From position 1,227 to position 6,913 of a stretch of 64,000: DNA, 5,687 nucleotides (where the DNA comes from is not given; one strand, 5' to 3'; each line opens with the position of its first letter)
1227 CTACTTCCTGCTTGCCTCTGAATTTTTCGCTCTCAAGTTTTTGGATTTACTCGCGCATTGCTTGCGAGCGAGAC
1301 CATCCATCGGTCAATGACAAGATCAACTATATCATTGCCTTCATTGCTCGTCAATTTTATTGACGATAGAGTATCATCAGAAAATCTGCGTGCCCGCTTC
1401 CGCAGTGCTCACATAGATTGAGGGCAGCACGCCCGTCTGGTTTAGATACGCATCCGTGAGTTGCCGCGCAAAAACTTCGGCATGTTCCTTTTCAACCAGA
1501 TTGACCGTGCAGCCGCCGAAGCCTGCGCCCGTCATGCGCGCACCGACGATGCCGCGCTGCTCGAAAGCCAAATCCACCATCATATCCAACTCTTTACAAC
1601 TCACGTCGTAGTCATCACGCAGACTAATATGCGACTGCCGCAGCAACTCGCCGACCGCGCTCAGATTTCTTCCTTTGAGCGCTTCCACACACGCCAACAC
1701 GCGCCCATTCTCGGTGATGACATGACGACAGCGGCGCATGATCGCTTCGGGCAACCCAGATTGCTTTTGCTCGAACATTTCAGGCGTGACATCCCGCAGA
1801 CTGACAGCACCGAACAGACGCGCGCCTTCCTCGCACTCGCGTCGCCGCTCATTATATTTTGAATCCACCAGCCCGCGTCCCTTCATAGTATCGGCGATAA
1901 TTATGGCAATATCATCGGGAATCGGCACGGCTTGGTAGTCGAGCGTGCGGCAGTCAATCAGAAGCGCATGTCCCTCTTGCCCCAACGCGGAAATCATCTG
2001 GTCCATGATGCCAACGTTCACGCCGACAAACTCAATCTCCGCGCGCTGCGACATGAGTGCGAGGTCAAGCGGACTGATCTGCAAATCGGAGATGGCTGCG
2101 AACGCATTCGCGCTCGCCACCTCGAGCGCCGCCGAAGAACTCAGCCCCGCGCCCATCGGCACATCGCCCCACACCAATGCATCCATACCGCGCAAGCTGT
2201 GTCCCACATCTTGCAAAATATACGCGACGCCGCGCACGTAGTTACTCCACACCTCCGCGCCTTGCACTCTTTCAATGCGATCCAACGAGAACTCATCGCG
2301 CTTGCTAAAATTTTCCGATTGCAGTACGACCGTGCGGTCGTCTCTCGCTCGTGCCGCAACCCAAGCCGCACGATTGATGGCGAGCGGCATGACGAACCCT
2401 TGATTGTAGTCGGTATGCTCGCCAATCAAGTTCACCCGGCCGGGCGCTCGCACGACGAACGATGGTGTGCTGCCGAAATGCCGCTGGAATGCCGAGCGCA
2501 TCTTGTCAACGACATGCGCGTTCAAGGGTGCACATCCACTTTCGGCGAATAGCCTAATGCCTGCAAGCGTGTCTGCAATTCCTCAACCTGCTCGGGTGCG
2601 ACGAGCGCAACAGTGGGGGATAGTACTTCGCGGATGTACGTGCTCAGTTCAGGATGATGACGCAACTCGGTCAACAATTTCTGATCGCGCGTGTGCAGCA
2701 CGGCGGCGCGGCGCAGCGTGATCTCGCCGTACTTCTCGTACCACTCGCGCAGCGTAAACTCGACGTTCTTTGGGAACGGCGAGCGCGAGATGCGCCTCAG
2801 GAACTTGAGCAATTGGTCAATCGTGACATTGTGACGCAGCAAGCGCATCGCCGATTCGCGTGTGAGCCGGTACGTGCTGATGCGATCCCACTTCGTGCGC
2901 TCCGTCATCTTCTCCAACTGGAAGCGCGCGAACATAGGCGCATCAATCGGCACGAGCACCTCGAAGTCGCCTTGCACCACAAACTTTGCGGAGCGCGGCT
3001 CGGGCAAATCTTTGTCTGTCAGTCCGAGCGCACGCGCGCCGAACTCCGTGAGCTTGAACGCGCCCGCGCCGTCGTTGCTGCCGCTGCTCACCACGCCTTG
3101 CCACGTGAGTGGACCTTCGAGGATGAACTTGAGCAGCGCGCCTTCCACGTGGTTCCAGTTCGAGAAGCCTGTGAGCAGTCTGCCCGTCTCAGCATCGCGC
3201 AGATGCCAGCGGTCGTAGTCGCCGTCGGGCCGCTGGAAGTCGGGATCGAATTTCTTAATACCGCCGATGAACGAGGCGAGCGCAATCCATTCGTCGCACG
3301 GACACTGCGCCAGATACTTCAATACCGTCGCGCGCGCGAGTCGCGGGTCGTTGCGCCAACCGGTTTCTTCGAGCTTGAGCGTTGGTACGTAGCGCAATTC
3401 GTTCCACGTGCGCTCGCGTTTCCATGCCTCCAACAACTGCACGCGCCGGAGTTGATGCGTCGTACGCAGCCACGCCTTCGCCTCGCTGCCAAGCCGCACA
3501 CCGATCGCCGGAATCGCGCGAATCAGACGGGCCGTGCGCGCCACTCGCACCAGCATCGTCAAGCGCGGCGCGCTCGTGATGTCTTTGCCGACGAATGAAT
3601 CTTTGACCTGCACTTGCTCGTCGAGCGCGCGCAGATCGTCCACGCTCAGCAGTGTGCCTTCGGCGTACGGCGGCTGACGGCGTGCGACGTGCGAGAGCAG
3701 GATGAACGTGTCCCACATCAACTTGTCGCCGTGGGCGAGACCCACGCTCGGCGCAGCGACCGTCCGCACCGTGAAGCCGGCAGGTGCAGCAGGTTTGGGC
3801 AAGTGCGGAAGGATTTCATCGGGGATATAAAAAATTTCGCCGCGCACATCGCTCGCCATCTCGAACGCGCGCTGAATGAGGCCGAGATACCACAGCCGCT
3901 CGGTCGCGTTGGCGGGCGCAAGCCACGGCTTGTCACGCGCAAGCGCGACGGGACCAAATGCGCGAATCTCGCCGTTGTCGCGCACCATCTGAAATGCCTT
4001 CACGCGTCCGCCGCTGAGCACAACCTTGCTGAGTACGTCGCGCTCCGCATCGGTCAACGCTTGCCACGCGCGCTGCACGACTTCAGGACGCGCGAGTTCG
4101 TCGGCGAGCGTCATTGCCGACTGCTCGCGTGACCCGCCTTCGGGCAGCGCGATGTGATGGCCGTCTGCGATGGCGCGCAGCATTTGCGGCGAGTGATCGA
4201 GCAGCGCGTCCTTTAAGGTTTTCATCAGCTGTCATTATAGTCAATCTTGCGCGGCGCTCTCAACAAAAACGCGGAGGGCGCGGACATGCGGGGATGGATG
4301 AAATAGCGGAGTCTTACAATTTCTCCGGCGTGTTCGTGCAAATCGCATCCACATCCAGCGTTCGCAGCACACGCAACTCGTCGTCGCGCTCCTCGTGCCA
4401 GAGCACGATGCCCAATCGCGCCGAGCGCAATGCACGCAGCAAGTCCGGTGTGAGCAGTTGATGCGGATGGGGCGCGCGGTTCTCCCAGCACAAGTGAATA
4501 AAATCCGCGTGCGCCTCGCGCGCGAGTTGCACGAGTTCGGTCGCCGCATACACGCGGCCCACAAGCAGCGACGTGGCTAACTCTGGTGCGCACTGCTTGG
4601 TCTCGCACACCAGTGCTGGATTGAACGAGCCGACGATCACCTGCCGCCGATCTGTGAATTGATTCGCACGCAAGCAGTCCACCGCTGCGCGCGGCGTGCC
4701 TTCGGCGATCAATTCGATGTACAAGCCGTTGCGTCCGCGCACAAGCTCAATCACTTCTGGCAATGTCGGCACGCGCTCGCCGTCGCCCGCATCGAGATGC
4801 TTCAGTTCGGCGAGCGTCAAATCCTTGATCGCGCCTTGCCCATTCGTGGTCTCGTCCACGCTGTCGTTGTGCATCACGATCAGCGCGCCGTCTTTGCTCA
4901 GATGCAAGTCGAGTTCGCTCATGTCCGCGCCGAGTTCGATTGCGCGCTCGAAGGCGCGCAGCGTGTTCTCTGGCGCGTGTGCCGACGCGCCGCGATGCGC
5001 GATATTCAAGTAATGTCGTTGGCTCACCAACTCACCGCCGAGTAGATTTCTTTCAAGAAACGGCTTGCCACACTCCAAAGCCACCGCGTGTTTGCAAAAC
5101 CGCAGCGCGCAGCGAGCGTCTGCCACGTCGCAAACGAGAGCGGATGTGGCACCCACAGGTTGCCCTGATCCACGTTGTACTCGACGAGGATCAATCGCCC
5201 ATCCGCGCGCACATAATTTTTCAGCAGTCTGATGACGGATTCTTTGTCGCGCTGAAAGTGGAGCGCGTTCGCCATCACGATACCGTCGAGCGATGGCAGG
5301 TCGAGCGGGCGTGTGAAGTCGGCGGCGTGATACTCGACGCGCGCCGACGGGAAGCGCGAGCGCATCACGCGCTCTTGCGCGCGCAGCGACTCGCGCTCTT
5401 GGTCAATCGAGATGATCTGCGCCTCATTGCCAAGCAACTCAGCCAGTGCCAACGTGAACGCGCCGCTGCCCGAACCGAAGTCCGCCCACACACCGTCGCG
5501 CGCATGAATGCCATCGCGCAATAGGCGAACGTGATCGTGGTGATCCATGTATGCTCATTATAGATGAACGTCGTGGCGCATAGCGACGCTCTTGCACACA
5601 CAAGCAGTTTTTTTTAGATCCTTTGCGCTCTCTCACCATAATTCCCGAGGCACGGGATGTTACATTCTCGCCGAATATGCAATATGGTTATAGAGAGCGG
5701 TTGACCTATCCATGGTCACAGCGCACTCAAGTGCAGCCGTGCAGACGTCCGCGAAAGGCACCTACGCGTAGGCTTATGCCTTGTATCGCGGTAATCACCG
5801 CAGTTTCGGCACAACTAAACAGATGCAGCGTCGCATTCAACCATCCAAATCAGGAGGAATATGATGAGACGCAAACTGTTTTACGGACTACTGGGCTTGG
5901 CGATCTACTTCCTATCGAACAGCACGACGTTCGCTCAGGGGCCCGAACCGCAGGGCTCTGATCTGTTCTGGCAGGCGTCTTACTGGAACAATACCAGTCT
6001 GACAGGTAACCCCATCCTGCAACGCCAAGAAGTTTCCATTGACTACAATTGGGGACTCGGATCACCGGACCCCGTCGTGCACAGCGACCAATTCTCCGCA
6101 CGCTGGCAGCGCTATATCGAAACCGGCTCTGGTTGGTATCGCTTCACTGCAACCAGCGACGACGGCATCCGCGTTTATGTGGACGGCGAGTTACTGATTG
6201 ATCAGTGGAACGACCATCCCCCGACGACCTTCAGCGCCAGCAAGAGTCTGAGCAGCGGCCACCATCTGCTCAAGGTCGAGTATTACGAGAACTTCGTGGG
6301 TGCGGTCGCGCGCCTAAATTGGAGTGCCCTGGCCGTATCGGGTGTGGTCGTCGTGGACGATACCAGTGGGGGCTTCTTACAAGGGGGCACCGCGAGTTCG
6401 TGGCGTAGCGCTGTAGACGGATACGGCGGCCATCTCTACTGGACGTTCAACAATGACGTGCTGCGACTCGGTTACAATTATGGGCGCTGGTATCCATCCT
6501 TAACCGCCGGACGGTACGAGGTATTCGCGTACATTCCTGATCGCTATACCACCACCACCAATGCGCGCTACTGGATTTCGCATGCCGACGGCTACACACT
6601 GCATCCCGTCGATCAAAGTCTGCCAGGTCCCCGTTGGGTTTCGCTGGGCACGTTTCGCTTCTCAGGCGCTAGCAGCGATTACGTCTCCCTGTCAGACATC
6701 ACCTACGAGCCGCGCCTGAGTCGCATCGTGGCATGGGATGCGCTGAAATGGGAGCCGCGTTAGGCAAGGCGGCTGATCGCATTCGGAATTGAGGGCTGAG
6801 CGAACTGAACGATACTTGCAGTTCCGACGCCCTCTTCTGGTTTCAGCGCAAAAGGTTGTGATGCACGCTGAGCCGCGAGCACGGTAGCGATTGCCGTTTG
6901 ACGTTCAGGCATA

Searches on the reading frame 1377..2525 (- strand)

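Call 78: search_protein_families(library=pfam, proteins=[window:1377-2525:-], max_evalue=0.00001)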
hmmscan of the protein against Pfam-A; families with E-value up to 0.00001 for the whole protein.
window:1377-2525:- (382 aa): 3 families
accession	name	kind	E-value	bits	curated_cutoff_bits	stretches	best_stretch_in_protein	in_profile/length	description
PF10509.15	GalKase_gal_bdg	-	1.3e-23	82.7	23.1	1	12-59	2-48/49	Galactokinase galactose-binding signature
PF00288.32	GHMP_kinases_N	-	1.3e-18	67.4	22.3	1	95-182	1-86/87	GHMP kinases N terminal domain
PF08544.19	GHMP_kinases_C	-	1.2e-11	45.3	21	1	280-360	2-83/85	GHMP kinases C terminal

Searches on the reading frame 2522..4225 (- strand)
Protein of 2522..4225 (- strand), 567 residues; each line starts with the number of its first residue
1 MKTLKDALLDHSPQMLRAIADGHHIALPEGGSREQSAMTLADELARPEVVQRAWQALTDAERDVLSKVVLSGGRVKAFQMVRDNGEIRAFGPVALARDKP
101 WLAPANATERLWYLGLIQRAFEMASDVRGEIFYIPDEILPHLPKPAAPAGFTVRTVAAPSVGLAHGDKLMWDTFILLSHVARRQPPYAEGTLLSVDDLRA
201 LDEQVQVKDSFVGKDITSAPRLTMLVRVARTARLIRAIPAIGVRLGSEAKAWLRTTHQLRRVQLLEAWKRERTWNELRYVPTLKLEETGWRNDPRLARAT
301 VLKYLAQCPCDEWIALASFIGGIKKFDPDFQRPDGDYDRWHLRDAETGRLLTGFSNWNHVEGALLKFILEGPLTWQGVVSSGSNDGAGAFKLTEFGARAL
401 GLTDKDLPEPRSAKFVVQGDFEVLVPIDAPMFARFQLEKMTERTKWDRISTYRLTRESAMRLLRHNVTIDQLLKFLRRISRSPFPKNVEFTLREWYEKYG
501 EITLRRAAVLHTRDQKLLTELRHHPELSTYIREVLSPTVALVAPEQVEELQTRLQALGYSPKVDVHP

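Call 78: search_protein_families(library=pfam, proteins=[window:2522-4225:-], max_evalue=0.00001)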
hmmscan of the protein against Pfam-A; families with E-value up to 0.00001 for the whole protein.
window:2522-4225:- (567 aa): 1 family
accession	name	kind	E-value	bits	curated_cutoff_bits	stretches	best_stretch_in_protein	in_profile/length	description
PF13625.11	Helicase_C_3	-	8.4e-18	65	34.2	1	416-530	2-119/125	Helicase conserved C-terminal domain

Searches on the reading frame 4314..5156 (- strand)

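Call 78: search_protein_families(library=pfam, proteins=[window:4314-5156:-], max_evalue=0.00001)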
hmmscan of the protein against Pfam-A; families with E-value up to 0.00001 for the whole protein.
window:4314-5156:- (280 aa): 1 family
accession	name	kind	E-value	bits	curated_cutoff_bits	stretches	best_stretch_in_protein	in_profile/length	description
PF03009.23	GDPD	-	1.2e-39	137.4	23.6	1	54-279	1-244/244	Glycerophosphoryl diester phosphodiesterase family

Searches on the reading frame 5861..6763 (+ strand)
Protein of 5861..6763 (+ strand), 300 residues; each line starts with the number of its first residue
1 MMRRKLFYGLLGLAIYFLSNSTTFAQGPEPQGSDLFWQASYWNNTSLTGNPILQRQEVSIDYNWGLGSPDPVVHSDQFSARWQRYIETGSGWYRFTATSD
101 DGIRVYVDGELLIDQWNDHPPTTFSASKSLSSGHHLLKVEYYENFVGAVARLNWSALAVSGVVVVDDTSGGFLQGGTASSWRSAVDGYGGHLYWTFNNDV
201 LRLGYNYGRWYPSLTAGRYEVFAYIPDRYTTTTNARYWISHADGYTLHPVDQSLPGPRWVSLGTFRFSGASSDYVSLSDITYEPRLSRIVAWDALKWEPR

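Call 78: search_protein_families(library=pfam, proteins=[window:5861-6763:+], max_evalue=0.00001)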
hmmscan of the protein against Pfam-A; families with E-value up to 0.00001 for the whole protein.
window:5861-6763:+ (300 aa): 2 families
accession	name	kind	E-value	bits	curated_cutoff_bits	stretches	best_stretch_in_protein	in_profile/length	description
PF07691.17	PA14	-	1.3e-16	61.1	24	1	39-166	7-145/147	PA14 domain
PF25275.1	Golvesin_C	-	1.4e-16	61.2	31.6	1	163-296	1-129/132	Golvesin C-terminal domain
